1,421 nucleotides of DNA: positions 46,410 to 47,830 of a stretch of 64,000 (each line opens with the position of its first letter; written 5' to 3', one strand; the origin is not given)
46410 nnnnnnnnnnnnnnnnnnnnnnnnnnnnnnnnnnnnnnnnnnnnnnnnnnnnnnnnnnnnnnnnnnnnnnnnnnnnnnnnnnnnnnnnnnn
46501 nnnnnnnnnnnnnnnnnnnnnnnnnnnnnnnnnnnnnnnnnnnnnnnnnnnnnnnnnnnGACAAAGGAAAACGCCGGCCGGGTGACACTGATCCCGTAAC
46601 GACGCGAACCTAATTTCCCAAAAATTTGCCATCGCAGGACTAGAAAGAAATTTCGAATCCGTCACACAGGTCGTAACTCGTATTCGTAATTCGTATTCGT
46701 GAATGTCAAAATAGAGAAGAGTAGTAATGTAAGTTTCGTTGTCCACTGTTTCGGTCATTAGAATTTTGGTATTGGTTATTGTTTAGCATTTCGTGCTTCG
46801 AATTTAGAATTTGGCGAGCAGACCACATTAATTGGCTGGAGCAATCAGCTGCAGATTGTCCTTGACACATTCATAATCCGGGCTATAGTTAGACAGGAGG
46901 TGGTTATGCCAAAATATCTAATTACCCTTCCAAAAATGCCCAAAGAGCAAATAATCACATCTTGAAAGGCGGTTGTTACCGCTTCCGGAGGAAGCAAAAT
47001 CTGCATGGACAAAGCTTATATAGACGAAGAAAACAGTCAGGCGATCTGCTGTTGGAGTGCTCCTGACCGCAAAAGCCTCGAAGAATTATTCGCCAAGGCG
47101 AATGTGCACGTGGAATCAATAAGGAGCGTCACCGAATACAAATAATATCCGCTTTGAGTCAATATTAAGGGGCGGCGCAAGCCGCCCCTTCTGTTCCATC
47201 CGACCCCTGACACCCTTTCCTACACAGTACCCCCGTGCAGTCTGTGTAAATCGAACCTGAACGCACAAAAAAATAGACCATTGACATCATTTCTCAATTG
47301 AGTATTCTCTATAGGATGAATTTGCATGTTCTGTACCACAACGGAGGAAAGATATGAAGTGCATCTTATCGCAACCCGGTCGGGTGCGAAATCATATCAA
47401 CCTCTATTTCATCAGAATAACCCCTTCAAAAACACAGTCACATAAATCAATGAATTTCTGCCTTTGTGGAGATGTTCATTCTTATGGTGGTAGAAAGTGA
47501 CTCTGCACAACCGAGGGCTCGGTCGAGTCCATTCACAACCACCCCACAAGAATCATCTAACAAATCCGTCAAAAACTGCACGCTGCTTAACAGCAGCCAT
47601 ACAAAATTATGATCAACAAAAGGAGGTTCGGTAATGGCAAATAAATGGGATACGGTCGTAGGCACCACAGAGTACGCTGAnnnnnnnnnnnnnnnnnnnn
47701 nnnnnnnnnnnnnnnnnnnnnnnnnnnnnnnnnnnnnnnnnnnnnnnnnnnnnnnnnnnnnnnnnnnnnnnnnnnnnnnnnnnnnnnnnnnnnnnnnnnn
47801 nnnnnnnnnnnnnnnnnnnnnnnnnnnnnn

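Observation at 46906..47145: Unannotated small ORF with in-frame TGA next to selD: candidate DUF4242-like selenoprotein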

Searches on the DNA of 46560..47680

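Call 70: search_rna_families(source=window, start=46560, end=47680, threshold=evalue, max_evalue=1)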
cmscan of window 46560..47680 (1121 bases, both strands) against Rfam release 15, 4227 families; matches with E-value up to 1: 1.
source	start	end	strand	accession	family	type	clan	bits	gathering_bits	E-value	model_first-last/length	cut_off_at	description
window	47128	47192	+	RF02355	BjrC174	Gene; sRNA;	-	23.1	45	0.088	1-201/201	no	Bradyrhizobiaceae sRNA BjrC174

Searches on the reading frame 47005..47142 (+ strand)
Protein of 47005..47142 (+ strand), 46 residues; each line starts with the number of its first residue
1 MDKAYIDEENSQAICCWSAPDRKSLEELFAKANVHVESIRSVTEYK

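Call 4: search_protein_families(library=pfam, proteins=[window:47005-47142:+], max_evalue=10)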
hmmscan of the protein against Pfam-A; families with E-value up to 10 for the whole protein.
seq(46 aa): 3 families
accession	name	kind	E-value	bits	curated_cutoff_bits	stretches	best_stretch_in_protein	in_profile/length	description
PF14026.12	SCO4226-like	-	1.2e-05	25.8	28.5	1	3-42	37-76/76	Nickel responsive protein SCO4226-like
PF02053.20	Gene66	-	0.12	12.5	20.1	1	1-43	1-44/209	Gene 66 (IR5) protein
PF21132.2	MFD_D3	-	0.19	12.2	21.8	1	14-44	11-41/73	MFD, D3 domain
